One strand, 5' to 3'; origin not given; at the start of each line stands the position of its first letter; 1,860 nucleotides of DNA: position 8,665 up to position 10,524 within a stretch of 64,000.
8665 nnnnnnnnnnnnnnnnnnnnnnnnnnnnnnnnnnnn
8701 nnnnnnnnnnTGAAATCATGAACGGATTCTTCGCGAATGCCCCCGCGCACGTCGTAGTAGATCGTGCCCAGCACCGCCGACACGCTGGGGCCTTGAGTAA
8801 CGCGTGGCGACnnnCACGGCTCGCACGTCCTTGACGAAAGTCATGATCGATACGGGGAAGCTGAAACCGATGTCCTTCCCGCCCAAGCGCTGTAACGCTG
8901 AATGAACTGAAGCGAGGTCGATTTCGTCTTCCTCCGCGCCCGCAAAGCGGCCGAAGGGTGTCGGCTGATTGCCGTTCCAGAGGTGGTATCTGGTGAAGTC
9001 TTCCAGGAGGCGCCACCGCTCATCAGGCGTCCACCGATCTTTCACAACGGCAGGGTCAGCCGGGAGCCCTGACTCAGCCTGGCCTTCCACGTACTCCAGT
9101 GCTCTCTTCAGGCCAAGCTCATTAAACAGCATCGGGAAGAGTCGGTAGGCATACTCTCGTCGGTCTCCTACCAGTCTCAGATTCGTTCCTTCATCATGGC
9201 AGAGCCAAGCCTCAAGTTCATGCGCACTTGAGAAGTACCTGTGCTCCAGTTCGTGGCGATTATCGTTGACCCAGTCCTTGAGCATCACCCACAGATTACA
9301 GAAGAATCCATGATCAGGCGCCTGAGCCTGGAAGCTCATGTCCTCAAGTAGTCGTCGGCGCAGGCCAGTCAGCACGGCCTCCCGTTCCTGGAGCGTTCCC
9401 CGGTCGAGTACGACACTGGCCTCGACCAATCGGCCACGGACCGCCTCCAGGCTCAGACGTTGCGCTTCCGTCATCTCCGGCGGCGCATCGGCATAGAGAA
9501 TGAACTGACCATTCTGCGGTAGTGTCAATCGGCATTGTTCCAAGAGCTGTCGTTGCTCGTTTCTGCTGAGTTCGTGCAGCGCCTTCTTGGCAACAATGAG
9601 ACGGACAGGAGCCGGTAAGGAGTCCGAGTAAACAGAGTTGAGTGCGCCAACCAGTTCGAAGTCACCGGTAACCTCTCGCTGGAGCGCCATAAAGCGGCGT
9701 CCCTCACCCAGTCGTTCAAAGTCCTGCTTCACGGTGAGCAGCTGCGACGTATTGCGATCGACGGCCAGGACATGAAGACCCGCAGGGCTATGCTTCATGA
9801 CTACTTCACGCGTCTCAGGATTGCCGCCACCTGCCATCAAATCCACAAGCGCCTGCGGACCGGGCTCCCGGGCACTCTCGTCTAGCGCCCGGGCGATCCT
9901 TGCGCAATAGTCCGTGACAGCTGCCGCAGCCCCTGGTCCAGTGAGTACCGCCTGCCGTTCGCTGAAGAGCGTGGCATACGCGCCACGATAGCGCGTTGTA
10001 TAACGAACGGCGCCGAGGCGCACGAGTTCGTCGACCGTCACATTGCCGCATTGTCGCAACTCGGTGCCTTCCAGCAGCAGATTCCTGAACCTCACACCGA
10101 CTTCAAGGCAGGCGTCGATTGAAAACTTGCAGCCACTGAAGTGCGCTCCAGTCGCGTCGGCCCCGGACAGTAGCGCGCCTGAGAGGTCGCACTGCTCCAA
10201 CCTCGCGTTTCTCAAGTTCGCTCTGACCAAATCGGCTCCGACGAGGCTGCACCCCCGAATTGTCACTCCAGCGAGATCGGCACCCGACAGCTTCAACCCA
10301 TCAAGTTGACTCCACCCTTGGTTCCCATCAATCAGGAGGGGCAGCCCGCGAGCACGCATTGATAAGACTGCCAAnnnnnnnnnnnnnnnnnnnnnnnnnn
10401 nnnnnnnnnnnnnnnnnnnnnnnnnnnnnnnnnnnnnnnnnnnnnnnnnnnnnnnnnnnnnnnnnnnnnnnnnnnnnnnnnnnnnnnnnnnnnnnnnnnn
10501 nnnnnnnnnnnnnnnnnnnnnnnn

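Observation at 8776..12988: Lower-GC two-gene island (metallophosphoesterase + membrane-anchored NACHT-like NTPase): candidate undescribed defence/conflict system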

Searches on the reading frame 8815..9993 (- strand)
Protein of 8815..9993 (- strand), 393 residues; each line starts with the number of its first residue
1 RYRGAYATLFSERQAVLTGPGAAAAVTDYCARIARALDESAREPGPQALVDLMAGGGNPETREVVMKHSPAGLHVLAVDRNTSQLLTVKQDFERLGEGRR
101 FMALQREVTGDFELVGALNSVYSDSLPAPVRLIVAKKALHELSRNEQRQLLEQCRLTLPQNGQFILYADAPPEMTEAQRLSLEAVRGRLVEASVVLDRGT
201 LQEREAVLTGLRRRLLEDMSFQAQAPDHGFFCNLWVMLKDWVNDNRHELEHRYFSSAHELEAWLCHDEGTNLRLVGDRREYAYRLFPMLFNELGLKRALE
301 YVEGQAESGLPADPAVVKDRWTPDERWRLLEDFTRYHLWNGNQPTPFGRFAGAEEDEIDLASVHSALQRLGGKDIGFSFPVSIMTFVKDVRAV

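Call 71: search_solved_structures(query=A8, max_evalue=1, show_alignments=2)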
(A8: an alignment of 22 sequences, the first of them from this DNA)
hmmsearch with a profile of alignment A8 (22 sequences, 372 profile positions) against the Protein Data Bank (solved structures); distinct sequences matched with E-value up to 1: 20.
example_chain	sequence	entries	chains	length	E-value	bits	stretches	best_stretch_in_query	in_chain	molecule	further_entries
3hnr_A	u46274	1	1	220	0.037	16.4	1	98-172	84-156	probable methyltransferase BT9727_4108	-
3ujd_A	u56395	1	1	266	0.044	16.1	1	105-161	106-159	Phosphoethanolamine N-methyltransferase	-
3uj6_A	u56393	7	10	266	0.046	16.1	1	105-161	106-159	Phosphoethanolamine N-methyltransferase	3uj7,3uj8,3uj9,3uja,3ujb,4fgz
4r6w_A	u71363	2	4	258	0.052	15.9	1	105-161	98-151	Phosphoethanolamine N-methyltransferase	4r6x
3ujc_A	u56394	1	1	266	0.071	15.5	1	105-161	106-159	Phosphoethanolamine N-methyltransferase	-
9fce_A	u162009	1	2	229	0.087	15.2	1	29-157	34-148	SAM dependent methyltransferase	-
5m58_A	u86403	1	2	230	0.098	15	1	28-155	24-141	C-methyltransferase CouO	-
5mgz_A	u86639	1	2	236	0.14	14.5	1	24-155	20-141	8-demethylnovobiocic acid C(8)-methyltransferase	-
9sot_A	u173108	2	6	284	0.15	14.4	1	71-158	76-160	Class I SAM-dependent methyltransferase | Methyltransferase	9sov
4iv8_A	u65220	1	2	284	0.24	13.7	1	104-158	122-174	Phosphoethanolamine N-methyltransferase,putative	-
9fcs_A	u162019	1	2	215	0.33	13.3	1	109-198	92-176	SAM-dependent methyltransferase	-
1im8_A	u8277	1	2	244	0.35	13.2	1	40-158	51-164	YecO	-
9fcd_A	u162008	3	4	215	0.52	12.6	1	109-198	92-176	SAM-dependent methyltransferase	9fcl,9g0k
9fcy_A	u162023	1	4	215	0.52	12.6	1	109-198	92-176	SAM-dependent methyltransferase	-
9fd3_A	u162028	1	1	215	0.53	12.6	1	109-197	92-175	SAM-dependent methyltransferase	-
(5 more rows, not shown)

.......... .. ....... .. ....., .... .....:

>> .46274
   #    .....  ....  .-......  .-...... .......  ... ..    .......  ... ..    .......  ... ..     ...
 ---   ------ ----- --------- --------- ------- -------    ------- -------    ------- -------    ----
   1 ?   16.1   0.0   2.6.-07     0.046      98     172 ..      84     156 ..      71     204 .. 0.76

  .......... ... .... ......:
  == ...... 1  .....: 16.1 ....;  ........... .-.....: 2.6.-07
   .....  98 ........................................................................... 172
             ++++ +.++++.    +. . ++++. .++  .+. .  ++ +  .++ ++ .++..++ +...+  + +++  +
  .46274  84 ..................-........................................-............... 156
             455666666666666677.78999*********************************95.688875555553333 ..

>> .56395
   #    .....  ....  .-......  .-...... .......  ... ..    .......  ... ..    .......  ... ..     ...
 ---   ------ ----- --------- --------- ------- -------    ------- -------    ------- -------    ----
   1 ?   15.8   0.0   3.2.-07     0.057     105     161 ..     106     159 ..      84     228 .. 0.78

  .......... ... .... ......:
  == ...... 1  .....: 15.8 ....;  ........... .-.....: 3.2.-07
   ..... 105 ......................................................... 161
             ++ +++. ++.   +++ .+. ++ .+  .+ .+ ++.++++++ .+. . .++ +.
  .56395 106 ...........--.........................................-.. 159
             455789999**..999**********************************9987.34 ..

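Call 72: search_protein_families(library=pfam, alignment_id=A8, max_evalue=0.01)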
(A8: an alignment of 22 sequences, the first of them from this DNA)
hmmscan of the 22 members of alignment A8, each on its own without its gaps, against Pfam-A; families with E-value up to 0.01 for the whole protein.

A. member 1, seq(393 aa): 1 family
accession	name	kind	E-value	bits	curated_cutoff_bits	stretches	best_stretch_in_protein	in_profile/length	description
PF00891.24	Methyltransf_2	-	0.003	17.4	22.3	0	120-167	119-165/210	O-methyltransferase domain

B. families by the number of members that match (of 22 scanned): 9 families
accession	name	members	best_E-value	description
PF08242.18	Methyltransf_12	9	1.1e-06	Methyltransferase domain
PF13649.12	Methyltransf_25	8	4.1e-07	Methyltransferase domain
PF08241.18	Methyltransf_11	6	2e-06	Methyltransferase domain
PF13489.12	Methyltransf_23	4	7e-05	Methyltransferase domain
PF00891.24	Methyltransf_2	3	0.00014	O-methyltransferase domain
PF13847.12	Methyltransf_31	2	0.0012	Methyltransferase domain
PF02390.23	Methyltransf_4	1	0.0028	Putative methyltransferase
PF01555.25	N6_N4_Mtase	1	0.003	DNA methylase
PF06080.18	DUF938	1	0.0033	Protein of unknown function (DUF938)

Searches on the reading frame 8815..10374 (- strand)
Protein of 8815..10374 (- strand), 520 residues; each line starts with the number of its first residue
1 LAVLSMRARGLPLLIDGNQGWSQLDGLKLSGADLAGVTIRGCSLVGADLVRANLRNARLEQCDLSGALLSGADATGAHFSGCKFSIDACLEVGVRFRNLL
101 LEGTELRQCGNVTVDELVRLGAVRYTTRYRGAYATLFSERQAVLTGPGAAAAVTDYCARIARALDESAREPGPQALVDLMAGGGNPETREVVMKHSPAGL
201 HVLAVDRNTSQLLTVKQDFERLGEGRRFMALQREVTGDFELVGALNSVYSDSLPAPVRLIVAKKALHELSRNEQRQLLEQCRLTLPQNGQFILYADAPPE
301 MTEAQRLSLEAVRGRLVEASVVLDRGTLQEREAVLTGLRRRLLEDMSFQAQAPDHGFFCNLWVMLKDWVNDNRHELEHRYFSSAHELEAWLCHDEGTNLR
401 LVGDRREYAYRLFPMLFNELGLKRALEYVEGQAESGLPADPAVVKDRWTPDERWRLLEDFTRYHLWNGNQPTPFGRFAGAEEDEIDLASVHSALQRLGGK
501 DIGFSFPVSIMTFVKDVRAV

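Call 65: predict_structure(alignment_id=A7)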
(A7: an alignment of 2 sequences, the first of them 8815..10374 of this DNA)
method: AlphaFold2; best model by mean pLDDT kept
length: 520 residues; sequences in the alignment: 2
mean_pLDDT: 44.6   pTM: 0.29
mean pLDDT of the five models: 44.6, 41.6, 38.2, 38.1, 37.2
residues with pLDDT >= 90: 0; 70-90: 46; 50-70: 119; < 50: 355
segments of 3 or more residues with pLDDT < 50: 1-12, 86-153, 179-184, 233-242, 251-255, 263-276, 283-332, 338-520
pLDDT, mean of each block of 10 residues (from residue 1): 39 61 70 79 77 79 73 70 56 42 43 37 28 27 32 52 59 57 49 57 55 59 57 41 53 51 42 47 46 38 43 44 42 45 34 33 38 34 37 34 31 28 36 33 30 36 35 28 29 30 25 23
secondary structure, 60 per line:
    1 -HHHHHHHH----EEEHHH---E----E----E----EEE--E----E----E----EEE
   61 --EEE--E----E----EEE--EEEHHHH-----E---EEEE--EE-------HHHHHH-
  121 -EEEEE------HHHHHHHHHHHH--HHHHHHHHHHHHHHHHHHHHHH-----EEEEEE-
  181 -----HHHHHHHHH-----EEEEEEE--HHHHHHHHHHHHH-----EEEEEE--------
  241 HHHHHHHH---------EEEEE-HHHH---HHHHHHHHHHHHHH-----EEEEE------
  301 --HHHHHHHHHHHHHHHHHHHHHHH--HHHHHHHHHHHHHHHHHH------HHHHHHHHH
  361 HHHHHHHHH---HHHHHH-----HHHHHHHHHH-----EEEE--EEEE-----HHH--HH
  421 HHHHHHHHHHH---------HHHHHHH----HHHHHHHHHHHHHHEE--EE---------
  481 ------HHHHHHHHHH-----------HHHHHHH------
elements in order: H2-9 E14-16 E38-40 E58-60 E63-65 E78-80 E83-85 H86-89 E99-102 H114-119 E122-126 H133-144 H147-168 E174-179 H186-194 E200-206 H209-221 E227-232 H241-248 E258-262 H264-267 H271-284 E290-294 H303-325 H328-345 H352-369 H373-378 H384-393 E399-402 E405-408 H419-431 H441-447 H452-465 H487-496 H508-514
